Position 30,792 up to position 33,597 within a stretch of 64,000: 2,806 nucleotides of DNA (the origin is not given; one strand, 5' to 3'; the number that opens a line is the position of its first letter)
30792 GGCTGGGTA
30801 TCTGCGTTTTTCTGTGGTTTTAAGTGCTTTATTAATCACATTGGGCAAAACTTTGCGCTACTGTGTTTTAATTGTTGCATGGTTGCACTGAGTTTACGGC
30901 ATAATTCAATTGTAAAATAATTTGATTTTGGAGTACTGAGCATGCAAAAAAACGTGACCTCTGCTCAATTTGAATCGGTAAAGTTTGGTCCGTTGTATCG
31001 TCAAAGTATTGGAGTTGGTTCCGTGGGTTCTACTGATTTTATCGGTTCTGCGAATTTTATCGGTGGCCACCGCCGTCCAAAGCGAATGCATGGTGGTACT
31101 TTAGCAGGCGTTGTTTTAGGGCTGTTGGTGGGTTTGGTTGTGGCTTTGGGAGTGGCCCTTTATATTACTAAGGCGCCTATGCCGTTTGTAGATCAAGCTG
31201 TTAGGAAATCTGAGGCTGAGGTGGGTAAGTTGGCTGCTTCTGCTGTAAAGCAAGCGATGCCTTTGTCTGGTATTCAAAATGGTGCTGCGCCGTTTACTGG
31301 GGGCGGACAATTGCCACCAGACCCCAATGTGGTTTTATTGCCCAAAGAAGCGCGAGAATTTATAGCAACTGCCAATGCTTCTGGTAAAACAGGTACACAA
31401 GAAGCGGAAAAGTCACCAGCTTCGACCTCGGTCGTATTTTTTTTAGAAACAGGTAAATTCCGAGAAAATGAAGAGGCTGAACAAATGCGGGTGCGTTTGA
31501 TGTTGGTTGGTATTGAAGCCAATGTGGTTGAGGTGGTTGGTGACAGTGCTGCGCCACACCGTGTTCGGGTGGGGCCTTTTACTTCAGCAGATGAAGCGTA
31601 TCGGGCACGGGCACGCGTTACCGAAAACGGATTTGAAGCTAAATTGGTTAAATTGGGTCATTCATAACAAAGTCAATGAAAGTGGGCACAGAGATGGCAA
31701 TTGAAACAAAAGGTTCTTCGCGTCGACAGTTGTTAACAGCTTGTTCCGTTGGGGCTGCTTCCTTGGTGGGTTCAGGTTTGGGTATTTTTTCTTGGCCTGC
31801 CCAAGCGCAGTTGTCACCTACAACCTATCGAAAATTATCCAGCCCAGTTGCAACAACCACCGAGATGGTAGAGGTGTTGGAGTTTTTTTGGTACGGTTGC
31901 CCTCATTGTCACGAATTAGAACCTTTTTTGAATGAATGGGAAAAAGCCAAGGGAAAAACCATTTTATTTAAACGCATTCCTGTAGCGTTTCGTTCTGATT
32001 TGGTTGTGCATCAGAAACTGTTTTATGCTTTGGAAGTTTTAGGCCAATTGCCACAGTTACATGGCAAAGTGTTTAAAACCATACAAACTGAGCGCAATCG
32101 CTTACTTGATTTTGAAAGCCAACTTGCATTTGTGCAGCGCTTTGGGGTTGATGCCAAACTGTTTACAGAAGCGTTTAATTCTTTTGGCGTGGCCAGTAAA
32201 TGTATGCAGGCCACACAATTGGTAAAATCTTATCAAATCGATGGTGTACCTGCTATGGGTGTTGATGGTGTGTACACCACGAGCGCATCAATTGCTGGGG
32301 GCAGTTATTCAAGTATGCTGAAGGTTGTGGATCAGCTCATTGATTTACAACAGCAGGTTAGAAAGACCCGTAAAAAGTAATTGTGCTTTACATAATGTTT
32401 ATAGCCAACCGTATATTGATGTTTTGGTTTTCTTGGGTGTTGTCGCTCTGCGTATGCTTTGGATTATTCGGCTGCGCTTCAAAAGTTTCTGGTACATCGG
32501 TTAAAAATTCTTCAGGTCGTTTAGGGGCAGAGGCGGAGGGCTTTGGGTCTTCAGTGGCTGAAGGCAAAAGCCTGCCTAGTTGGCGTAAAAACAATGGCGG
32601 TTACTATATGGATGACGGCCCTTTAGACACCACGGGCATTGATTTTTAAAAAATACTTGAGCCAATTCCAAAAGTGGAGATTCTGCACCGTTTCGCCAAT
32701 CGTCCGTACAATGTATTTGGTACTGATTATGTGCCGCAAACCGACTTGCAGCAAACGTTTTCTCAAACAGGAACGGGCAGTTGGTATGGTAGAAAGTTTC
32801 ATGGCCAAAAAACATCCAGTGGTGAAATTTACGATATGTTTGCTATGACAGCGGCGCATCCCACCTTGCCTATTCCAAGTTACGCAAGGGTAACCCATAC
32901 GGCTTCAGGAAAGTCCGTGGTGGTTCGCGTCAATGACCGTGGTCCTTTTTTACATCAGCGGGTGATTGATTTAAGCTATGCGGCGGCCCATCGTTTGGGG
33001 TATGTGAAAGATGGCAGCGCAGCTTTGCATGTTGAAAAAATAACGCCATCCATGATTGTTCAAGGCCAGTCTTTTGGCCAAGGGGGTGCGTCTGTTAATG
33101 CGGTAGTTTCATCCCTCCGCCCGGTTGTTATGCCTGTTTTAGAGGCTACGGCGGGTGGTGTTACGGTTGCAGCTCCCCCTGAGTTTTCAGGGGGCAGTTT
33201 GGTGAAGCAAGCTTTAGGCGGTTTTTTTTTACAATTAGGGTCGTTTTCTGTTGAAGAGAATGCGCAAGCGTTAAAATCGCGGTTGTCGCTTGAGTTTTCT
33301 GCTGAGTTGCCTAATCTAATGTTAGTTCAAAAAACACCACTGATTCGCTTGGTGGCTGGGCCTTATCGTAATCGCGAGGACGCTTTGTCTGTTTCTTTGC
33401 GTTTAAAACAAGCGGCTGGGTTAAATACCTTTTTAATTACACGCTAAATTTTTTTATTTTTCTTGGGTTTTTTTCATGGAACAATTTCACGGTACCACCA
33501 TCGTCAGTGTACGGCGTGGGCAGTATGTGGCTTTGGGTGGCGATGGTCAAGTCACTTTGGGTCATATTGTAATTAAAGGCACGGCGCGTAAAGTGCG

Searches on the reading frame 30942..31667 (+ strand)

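Call 34: search_protein_families(library=pfam, proteins=[window:30942-31667:+], max_evalue=0.0001)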
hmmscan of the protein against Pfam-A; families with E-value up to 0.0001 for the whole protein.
window:30942-31667:+ (241 aa): 1 family
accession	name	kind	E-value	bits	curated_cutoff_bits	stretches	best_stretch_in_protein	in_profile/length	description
PF05036.18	SPOR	-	8.1e-08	32.9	21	1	166-235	5-74/76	SPOR domain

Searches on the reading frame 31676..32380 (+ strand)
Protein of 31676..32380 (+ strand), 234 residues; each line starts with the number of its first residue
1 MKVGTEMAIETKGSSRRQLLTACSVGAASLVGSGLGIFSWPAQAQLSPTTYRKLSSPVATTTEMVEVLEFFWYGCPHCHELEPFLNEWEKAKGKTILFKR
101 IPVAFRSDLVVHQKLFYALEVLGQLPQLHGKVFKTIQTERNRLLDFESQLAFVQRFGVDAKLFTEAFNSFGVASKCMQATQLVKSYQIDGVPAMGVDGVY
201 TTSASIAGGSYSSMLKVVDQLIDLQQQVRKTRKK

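Call 34: search_protein_families(library=pfam, proteins=[window:31676-32380:+], max_evalue=0.0001)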
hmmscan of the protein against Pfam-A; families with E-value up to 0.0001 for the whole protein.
window:31676-32380:+ (234 aa): 1 family
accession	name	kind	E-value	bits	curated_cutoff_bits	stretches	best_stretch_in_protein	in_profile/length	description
PF01323.26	DSBA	-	1.7e-11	44.7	25.6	1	85-199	64-175/191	DSBA-like thioredoxin domain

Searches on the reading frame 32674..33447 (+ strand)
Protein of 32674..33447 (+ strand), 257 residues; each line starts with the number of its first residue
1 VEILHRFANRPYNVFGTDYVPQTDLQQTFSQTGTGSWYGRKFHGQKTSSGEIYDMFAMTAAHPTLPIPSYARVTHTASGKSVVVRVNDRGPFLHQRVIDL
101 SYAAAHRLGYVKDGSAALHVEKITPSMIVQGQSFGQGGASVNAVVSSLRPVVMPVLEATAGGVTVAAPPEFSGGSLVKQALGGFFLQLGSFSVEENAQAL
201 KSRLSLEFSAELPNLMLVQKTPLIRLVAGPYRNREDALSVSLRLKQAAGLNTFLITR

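Call 34: search_protein_families(library=pfam, proteins=[window:32674-33447:+], max_evalue=0.0001)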
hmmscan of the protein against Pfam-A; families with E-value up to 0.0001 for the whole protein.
window:32674-33447:+ (257 aa): 2 families
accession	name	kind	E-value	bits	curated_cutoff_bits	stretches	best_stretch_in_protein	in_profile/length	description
PF03330.24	DPBB_1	-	8.9e-26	90.4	28.8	1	31-117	2-80/83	Lytic transglycolase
PF05036.18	SPOR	-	2.7e-12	47.3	21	1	182-256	3-76/76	SPOR domain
